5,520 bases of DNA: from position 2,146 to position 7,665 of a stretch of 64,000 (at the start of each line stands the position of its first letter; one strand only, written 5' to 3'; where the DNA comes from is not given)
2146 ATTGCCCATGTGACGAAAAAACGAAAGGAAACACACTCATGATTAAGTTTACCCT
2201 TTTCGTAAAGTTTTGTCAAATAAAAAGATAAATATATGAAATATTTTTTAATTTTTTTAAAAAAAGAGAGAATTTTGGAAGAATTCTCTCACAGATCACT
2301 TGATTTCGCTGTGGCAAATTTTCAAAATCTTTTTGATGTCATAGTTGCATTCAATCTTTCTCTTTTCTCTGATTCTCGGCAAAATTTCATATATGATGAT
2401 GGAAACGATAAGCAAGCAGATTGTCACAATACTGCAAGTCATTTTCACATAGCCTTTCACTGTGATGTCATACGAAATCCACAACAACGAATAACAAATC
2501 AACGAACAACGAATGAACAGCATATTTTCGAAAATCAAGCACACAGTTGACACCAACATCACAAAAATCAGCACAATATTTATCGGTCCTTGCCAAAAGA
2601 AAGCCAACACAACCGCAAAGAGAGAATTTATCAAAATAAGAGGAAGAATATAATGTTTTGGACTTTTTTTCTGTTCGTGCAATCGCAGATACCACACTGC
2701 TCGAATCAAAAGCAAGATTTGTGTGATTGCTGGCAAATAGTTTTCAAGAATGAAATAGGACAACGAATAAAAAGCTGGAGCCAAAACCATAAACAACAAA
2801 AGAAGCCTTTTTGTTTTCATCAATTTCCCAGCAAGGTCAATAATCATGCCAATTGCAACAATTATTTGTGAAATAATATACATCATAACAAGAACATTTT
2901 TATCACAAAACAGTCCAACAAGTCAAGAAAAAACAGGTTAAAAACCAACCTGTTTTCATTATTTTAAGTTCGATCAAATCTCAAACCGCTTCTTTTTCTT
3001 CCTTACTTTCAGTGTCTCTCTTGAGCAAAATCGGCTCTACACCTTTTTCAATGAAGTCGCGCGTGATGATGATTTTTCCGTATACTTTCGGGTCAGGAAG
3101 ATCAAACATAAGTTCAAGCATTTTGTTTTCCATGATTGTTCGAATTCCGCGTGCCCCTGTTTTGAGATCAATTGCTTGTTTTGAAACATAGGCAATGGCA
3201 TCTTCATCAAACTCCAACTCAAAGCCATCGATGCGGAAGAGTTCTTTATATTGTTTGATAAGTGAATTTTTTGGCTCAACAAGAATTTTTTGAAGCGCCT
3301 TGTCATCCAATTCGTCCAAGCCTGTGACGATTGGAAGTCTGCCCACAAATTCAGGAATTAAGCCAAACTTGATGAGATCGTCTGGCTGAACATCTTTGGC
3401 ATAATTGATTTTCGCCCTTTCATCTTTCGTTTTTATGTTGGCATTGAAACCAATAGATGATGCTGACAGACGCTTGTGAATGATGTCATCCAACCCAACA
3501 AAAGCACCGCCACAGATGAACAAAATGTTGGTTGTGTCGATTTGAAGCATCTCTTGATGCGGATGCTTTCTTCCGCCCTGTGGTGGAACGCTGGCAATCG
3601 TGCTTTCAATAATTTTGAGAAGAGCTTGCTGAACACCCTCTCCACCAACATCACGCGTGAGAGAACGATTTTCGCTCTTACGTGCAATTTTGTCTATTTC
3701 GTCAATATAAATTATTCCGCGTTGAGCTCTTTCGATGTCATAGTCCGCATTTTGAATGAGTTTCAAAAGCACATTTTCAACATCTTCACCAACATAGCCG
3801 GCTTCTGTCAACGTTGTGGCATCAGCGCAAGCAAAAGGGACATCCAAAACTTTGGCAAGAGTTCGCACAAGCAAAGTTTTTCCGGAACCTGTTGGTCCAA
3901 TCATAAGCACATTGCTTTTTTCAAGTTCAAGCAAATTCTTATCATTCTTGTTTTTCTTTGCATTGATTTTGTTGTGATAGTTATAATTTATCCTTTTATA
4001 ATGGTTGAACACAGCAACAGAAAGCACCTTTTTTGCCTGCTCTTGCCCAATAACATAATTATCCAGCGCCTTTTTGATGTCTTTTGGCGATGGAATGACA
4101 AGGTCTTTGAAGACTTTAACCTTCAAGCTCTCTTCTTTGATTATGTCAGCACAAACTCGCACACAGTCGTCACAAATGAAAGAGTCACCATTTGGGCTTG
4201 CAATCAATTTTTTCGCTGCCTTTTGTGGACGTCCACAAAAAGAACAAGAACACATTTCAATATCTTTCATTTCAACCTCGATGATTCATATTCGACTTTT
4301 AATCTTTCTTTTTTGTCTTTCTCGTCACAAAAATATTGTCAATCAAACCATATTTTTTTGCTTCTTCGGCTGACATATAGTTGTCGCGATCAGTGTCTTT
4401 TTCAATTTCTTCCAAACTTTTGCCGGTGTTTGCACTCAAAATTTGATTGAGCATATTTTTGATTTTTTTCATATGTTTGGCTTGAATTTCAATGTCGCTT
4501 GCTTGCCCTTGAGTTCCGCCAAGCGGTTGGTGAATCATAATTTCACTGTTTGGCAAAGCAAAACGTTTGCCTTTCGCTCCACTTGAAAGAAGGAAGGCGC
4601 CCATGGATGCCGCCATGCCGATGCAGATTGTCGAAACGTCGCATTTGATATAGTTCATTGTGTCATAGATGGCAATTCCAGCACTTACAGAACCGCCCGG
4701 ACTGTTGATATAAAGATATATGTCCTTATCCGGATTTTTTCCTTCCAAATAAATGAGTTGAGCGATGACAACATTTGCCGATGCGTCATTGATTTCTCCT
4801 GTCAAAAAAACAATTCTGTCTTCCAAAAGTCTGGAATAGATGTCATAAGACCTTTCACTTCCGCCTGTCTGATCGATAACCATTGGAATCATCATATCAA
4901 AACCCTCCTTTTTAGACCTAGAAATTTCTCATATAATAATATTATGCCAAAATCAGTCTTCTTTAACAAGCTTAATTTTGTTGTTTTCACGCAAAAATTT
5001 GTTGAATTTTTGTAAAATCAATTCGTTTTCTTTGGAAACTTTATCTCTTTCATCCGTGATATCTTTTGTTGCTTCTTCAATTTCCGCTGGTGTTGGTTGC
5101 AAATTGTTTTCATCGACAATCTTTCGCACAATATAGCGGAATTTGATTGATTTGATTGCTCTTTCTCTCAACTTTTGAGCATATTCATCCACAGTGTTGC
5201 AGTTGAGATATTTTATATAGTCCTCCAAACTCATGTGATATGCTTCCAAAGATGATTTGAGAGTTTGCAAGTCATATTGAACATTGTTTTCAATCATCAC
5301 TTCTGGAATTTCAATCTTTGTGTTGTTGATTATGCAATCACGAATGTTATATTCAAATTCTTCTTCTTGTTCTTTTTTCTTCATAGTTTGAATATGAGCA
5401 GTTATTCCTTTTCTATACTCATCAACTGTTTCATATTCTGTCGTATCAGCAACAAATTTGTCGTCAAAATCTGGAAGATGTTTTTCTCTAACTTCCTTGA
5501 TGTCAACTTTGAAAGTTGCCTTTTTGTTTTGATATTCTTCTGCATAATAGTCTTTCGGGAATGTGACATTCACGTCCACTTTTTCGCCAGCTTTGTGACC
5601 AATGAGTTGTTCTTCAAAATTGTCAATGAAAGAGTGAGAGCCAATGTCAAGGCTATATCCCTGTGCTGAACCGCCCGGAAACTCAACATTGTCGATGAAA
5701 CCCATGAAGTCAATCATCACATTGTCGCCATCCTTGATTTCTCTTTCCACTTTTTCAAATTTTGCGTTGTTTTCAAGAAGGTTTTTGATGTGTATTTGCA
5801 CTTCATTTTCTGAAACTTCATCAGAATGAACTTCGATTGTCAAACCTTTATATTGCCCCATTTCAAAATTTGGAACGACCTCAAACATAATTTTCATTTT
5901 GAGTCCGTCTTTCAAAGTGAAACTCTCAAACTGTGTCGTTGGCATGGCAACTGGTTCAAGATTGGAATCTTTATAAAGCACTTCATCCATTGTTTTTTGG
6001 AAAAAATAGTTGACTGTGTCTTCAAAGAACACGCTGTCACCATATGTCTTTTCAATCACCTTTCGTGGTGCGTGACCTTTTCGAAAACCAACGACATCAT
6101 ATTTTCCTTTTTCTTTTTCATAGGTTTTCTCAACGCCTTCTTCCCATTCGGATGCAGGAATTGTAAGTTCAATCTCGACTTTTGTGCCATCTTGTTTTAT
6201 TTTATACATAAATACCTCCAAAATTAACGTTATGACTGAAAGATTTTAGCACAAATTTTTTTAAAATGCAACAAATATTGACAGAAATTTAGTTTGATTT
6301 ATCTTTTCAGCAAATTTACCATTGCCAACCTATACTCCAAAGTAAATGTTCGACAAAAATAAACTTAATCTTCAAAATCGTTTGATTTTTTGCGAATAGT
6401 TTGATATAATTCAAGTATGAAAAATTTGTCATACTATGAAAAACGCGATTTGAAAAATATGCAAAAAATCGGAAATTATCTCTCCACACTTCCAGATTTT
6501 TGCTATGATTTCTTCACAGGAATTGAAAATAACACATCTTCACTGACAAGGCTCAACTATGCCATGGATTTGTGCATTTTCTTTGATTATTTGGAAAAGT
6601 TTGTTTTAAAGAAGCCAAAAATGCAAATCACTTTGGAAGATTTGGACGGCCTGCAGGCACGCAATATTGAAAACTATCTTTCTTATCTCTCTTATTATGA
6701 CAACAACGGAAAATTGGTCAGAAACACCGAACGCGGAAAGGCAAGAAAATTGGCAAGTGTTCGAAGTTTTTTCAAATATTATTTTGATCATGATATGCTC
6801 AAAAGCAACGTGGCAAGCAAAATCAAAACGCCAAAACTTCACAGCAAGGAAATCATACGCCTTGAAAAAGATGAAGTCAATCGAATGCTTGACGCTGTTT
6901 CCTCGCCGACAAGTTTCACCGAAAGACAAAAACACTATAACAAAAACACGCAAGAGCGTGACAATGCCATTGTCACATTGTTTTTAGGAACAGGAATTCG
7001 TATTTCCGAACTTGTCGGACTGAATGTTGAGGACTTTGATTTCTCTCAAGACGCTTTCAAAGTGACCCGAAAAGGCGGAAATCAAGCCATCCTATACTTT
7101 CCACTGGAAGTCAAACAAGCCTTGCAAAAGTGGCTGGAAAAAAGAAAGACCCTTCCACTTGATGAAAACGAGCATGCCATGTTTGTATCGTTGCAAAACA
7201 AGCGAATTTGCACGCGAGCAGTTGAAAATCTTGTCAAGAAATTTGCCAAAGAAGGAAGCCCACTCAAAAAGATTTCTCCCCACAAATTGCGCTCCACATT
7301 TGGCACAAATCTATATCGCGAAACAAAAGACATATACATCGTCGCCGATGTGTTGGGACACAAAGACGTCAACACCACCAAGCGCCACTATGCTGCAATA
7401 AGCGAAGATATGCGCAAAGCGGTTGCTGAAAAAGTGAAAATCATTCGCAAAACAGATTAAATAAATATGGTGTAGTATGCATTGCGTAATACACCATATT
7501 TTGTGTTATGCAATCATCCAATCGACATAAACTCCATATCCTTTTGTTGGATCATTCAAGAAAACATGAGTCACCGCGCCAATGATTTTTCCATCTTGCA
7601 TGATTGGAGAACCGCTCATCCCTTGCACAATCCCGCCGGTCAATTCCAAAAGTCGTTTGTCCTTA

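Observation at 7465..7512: Dispersed intergenic palindromic element built from the half-site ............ (REP-like family, at least 9 loci in 64 kb)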

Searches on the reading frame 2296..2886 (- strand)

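Call 17: search_protein_families(library=pfam, proteins=[window:2296-2886:-], max_evalue=1e-8)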
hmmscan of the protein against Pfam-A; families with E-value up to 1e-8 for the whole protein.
window:2296-2886:- (196 aa): 1 family
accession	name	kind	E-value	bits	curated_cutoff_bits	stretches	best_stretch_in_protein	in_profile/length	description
PF10688.14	Imp-YgjV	-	4.5e-16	59.5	23.5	1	4-164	1-153/159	Bacterial inner membrane protein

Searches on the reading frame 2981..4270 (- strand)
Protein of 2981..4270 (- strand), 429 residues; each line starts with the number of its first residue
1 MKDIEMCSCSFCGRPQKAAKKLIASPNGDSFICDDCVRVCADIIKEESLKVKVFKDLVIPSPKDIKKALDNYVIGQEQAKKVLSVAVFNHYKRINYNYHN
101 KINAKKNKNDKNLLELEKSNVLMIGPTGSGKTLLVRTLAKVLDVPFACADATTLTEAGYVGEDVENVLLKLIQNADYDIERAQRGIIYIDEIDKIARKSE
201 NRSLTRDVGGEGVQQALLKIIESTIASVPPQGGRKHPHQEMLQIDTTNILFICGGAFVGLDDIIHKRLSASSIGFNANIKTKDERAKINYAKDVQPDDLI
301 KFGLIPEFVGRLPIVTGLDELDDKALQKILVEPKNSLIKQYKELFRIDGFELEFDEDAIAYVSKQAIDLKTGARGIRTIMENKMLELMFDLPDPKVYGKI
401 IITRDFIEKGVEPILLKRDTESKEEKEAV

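Call 17: search_protein_families(library=pfam, proteins=[window:2981-4270:-], max_evalue=1e-8)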
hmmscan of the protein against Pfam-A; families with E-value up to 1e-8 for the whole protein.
window:2981-4270:- (429 aa): 3 families
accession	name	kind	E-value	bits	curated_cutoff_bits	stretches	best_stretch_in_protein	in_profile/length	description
PF07724.20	AAA_2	-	1.8e-32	113.1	27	1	117-315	2-166/166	AAA domain (Cdc48 subfamily)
PF06689.19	zf-C4_ClpX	-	1.8e-15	57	27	1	9-46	3-39/39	ClpX C4-type zinc finger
PF00004.35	AAA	-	2.3e-14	54.4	21.2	1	121-227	1-98/131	ATPase family associated with various cellular activities (AAA)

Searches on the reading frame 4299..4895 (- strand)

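Call 17: search_protein_families(library=pfam, proteins=[window:4299-4895:-], max_evalue=1e-8)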
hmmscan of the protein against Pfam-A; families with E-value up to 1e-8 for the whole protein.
window:4299-4895:- (198 aa): 1 family
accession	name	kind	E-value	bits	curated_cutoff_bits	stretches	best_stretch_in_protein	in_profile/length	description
PF00574.28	CLP_protease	-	6.2e-87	290.6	20.2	1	13-191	3-181/182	Clp protease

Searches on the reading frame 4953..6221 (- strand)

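Call 17: search_protein_families(library=pfam, proteins=[window:4953-6221:-], max_evalue=1e-8)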
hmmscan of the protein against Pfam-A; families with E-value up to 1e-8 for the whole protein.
window:4953-6221:- (422 aa): 3 families
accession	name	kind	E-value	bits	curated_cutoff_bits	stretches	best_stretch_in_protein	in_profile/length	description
PF05697.18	Trigger_N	-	2.8e-32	112.4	22.2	1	9-148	7-144/144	Bacterial trigger factor protein (TF)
PF05698.19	Trigger_C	-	1.1e-16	61.7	22.7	1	265-421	1-149/162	Bacterial trigger factor protein (TF) C-terminus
PF00254.34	FKBP_C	-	1e-13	51.8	21.1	1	160-241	3-93/94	FKBP-type peptidyl-prolyl cis-trans isomerase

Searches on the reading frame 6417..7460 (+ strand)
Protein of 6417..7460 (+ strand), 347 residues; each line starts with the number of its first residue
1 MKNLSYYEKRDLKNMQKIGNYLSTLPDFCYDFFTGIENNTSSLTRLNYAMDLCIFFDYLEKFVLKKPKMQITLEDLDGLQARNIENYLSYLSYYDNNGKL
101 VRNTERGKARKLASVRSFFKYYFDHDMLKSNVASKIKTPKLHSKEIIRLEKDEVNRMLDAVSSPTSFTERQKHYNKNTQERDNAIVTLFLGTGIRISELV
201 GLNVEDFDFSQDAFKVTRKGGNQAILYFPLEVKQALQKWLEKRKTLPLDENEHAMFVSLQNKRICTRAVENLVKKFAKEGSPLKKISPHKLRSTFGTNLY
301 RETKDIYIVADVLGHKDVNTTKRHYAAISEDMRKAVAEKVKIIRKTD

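Call 8: search_protein_families(library=ncbifam, proteins=[window:6417-7460:+], max_evalue=0.00001)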
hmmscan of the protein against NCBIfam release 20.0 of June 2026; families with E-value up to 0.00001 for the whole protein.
window:6417-7460:+ (347 aa): 12 families
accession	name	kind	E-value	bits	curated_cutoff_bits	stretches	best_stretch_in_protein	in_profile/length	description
NF003462.0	PRK05084.1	equivalog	1.1e-51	175.7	267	1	13-340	5-356/360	tyrosine recombinase XerS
TIGR02224.1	recomb_XerC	equivalog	9.6e-50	169.6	335.15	1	36-332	9-281/295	tyrosine recombinase XerC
NF040815.2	recomb_XerA_Arch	equivalog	1.3e-47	162.6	220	1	39-335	11-261/263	site-specific tyrosine recombinase/integron integrase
TIGR02225.1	recomb_XerD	equivalog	1.7e-44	152.3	329.6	1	36-336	9-283/290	site-specific tyrosine recombinase XerD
NF001399.0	PRK00283.1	subfamily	1.8e-42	145.6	279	1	36-336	18-292/300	tyrosine recombinase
NF002331.0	PRK01287.1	subfamily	4.7e-21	75.2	371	1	84-338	77-322/365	site-specific tyrosine recombinase XerC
TIGR02249.1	integrase_gron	subfamily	1.7e-20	73.6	265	2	71-253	33-191/315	integron integrase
NF007371.0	PRK09871.1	subfamily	9.6e-16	57.9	222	1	176-328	22-175/198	tyrosine-type DNA invertase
NF011946.0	PRK15417.1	equivalog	6.9e-12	45.2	435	1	274-323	262-311/337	integron integrase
NF007370.0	PRK09870.1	subfamily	8.9e-10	38.5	221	1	181-324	33-176/200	tyrosine-type DNA invertase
NF041502.1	integrase_1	equivalog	1e-08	34.4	350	0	273-334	307-366/484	site-specific integrase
NF002685.0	PRK02436.1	equivalog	2.7e-06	27.4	178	0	162-325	94-244/245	site-specific tyrosine recombinase XerD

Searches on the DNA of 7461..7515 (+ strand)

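Call 87: search_dna_similar(query=window:7461-7515:+, collection=plasmids, mode=distant, max_evalue=0.01, max_rows=5)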
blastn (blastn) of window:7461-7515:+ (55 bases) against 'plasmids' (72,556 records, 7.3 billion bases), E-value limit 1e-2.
No match.

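Call 88: search_dna_similar(query=window:7461-7515:+, collection=phages, mode=distant, max_evalue=0.01, max_rows=5)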
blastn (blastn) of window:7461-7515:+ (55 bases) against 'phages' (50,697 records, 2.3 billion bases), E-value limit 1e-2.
No match.
